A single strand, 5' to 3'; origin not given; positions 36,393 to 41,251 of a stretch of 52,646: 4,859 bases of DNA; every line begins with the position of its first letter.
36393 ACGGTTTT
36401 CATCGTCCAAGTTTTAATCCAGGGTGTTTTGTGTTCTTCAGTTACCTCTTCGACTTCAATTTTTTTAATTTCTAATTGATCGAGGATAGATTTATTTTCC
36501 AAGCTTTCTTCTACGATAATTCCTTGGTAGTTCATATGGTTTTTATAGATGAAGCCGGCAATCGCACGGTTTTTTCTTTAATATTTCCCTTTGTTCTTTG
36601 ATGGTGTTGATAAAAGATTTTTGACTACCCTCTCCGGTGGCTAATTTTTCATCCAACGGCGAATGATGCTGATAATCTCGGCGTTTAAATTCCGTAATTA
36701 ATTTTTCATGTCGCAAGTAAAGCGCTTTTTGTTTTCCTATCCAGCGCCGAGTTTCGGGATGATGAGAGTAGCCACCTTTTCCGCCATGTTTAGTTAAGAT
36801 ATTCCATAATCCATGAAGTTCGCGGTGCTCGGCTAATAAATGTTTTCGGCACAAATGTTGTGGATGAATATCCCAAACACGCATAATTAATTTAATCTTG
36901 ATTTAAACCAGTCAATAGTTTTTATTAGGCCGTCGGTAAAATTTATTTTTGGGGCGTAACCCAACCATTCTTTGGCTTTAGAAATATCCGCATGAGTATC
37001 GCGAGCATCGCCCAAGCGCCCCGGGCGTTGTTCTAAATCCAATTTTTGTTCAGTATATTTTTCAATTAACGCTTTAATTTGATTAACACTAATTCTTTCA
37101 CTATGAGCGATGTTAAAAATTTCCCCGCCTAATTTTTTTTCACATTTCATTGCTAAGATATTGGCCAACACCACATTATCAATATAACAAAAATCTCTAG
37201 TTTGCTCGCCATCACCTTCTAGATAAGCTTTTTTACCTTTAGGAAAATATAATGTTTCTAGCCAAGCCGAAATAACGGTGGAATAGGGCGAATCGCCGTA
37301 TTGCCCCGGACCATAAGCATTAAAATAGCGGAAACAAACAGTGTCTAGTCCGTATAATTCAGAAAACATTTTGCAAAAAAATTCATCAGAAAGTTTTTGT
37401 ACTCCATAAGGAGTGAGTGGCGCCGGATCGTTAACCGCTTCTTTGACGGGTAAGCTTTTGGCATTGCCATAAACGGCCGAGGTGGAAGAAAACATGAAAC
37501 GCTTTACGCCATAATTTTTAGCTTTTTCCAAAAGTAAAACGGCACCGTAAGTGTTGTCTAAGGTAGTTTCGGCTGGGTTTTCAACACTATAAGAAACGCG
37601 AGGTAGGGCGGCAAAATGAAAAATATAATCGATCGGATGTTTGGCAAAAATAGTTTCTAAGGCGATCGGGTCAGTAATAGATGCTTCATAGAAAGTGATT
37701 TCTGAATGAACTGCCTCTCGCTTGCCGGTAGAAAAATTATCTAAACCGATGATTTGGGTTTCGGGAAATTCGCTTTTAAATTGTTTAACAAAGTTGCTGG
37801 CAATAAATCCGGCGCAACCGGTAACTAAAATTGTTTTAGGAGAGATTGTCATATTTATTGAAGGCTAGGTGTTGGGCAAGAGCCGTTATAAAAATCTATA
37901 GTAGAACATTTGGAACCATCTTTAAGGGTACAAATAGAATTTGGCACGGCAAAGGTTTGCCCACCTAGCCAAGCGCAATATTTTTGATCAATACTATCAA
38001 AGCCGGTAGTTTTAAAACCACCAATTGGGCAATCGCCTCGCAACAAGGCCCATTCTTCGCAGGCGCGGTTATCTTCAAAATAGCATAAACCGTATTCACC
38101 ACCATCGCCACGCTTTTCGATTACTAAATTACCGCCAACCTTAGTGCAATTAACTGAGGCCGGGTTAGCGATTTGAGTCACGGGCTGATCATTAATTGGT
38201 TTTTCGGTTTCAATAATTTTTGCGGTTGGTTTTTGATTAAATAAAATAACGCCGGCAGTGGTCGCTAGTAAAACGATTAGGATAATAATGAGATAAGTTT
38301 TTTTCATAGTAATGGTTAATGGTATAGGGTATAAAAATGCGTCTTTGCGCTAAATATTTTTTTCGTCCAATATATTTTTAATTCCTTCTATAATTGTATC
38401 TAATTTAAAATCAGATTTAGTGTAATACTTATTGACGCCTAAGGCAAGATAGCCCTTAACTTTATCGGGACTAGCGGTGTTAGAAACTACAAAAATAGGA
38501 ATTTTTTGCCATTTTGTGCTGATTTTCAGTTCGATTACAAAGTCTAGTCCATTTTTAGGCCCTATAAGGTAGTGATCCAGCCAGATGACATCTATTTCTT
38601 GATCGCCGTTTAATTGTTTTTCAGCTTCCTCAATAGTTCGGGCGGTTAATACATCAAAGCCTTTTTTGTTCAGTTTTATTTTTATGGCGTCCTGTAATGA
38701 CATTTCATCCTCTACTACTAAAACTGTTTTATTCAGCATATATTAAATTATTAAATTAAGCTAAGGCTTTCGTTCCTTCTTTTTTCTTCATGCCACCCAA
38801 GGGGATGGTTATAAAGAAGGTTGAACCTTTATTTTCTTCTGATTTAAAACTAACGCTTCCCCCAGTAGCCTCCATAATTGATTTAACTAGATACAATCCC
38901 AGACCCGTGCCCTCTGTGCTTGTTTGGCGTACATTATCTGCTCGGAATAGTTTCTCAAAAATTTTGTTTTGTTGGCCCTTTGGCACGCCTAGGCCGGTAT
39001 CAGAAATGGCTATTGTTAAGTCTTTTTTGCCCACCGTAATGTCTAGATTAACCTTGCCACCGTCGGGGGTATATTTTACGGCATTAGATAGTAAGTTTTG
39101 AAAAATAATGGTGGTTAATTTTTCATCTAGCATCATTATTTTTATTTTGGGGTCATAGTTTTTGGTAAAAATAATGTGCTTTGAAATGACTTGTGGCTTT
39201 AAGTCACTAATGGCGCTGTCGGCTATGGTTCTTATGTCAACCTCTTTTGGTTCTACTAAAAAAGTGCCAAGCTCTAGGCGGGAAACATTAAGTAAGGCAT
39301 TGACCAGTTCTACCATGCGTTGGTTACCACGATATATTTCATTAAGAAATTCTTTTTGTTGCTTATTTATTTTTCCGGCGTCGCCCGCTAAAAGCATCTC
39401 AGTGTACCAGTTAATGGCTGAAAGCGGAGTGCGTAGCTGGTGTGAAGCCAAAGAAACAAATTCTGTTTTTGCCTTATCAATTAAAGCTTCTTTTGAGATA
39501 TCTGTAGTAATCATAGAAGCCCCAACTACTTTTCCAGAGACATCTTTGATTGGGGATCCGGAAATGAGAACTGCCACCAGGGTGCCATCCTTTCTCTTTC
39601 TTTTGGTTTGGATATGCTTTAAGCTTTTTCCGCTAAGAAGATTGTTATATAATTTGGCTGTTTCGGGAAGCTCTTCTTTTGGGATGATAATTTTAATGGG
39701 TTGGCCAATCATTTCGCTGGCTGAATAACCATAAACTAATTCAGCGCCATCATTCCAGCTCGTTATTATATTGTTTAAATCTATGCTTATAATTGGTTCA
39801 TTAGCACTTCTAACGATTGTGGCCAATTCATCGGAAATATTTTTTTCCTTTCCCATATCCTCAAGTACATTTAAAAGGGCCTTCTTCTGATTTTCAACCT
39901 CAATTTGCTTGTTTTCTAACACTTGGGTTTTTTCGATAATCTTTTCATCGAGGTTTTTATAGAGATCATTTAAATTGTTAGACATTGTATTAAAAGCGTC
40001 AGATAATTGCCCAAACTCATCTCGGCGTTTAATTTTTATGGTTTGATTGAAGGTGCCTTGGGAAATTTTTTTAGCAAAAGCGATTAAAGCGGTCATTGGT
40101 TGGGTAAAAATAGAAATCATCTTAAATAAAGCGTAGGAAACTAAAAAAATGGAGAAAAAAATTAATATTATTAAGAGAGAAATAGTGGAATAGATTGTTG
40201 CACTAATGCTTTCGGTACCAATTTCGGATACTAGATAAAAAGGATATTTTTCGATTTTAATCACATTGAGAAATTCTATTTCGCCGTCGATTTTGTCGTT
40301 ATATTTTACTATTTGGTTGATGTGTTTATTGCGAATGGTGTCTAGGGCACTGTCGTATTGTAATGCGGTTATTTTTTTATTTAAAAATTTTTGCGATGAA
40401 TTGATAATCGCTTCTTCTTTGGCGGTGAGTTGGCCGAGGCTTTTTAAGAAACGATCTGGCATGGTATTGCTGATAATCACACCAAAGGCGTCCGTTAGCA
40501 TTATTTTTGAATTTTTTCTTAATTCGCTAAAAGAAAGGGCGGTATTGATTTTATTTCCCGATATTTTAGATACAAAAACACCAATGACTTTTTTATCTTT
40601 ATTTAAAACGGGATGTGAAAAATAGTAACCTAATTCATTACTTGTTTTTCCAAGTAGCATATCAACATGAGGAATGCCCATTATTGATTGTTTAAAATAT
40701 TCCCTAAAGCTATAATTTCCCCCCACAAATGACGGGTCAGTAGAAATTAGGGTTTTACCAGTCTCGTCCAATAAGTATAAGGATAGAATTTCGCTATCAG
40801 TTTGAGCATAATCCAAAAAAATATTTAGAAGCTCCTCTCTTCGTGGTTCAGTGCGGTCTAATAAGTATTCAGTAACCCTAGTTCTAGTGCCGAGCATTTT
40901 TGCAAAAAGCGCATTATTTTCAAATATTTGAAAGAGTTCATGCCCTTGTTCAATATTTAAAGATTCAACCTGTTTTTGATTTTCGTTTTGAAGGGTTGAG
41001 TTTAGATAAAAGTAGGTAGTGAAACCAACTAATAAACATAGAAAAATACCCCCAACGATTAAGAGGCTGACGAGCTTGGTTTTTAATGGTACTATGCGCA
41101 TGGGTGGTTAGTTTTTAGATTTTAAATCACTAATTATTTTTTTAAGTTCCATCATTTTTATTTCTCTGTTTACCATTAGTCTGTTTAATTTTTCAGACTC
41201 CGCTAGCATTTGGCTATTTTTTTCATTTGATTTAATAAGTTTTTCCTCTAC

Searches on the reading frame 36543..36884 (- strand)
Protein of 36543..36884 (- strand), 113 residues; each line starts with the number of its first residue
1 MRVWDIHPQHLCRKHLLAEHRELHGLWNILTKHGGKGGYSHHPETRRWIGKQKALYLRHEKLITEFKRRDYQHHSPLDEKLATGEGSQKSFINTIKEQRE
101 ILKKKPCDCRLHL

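Call 9: search_protein_families(library=pfam, max_evalue=0.01, proteins=[window:36543-36884:-])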
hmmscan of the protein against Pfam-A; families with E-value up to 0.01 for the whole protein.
window:36543-36884:- (113 aa): 1 family
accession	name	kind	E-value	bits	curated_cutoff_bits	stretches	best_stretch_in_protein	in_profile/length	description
PF03013.19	Pyr_excise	-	2.2e-23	82.9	23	1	1-77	1-79/81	Pyrimidine dimer DNA glycosylase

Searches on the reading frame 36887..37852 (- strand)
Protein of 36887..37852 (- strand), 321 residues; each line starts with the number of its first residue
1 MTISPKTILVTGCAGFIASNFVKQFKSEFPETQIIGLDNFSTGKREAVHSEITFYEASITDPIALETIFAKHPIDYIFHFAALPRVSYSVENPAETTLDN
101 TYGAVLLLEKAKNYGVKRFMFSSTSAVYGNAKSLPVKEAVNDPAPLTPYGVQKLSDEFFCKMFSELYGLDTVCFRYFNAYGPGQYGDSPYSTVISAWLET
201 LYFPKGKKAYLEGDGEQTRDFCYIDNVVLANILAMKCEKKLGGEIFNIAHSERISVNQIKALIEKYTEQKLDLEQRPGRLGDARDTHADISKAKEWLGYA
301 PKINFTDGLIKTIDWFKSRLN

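Call 8: search_protein_families(library=pfam, max_evalue=0.01, proteins=[window:36887-37852:-])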
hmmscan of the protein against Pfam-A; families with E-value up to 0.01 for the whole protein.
window:36887-37852:- (321 aa): 7 families
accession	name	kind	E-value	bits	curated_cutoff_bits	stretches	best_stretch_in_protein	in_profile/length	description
PF01370.27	Epimerase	-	3.8e-53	180.8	20.9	1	8-249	1-240/240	NAD dependent epimerase/dehydratase family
PF16363.11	GDP_Man_Dehyd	-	4.9e-49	168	27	1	9-309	1-329/332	GDP-mannose 4,6 dehydratase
PF01073.25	3Beta_HSD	-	1.6e-12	47.5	22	1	9-236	1-230/280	3-beta hydroxysteroid dehydrogenase/isomerase family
PF02719.21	Polysacc_synt_2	-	7.2e-11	42.2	20.2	1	8-125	1-129/293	Polysaccharide biosynthesis protein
PF04321.23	RmlD_sub_bind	-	1.5e-07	31.2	27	1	7-159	2-135/287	RmlD substrate binding domain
PF07993.18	NAD_binding_4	-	0.00083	19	20.1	1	74-138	89-150/258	Male sterility protein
PF05368.20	NmrA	-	0.0042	17.2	27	0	6-125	3-108/298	NmrA-like family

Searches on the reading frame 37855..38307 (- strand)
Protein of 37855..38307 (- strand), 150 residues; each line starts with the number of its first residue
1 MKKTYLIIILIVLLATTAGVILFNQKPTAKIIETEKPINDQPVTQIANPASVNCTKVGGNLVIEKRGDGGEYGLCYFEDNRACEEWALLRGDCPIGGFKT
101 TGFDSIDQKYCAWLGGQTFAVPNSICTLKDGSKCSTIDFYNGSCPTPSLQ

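Call 9: search_protein_families(library=pfam, max_evalue=0.01, proteins=[window:37855-38307:-])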
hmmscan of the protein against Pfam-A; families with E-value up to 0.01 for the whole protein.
window:37855-38307:- (150 aa): 1 family
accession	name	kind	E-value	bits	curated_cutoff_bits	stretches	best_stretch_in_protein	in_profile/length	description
PF03891.20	DUF333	-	3.9e-23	81.9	25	1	46-92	2-47/47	Domain of unknown function (DUF333)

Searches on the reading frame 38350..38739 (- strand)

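Call 9: search_protein_families(library=pfam, max_evalue=0.01, proteins=[window:38350-38739:-])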
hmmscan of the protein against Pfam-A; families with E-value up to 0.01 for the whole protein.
window:38350-38739:- (129 aa): 3 families
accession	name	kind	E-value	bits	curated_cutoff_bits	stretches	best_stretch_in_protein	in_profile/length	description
PF00072.30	Response_reg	-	2.6e-12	47.3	30.2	1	6-118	1-108/111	Response regulator receiver domain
PF20274.4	cREC_REC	-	3.4e-05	24.9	27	1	25-88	12-75/88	Cyclic-phosphate processing Receiver domain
PF03709.21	OKR_DC_1_N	-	0.0024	18.6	29.3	1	18-95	8-79/111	Orn/Lys/Arg decarboxylase, N-terminal domain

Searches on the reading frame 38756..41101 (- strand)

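Call 8: search_protein_families(library=pfam, max_evalue=0.01, proteins=[window:38756-41101:-])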
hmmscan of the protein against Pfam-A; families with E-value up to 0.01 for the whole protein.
window:38756-41101:- (781 aa): 11 families
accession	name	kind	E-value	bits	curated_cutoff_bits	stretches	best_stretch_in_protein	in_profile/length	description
PF02518.31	HATPase_c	-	5.5e-26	91.6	26.4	1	660-768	3-109/111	Histidine kinase-, DNA gyrase B-, and HSP90-like ATPase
PF00512.31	HisKA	-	1.3e-16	60.8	26.9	1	544-611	1-65/66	His Kinase A (phospho-acceptor) domain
PF00989.32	PAS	-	2.6e-14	53.6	22.6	1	425-535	2-113/113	PAS fold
PF13426.13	PAS_9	-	2e-13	50.9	27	1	436-536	3-102/103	PAS domain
PF02743.24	dCache_1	-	1.7e-11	44.6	45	1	36-238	2-208/240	Cache domain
PF00672.30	HAMP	-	8.9e-10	39.2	25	1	331-379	5-53/53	HAMP domain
PF08447.18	PAS_3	-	1.6e-09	38.3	25.6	1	447-527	2-84/89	PAS fold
PF08448.16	PAS_4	-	1.3e-08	35.5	23.1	1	431-538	2-108/110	PAS fold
PF13596.12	PAS_10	-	8.7e-06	26.8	22.1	1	428-535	3-105/106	PAS domain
PF13581.12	HATPase_c_2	-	3.3e-05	24.3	27.4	1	670-751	39-113/127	Histidine kinase-like ATPase domain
PF13188.13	PAS_8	-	0.00044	20.5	21.8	1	426-474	3-48/65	PAS domain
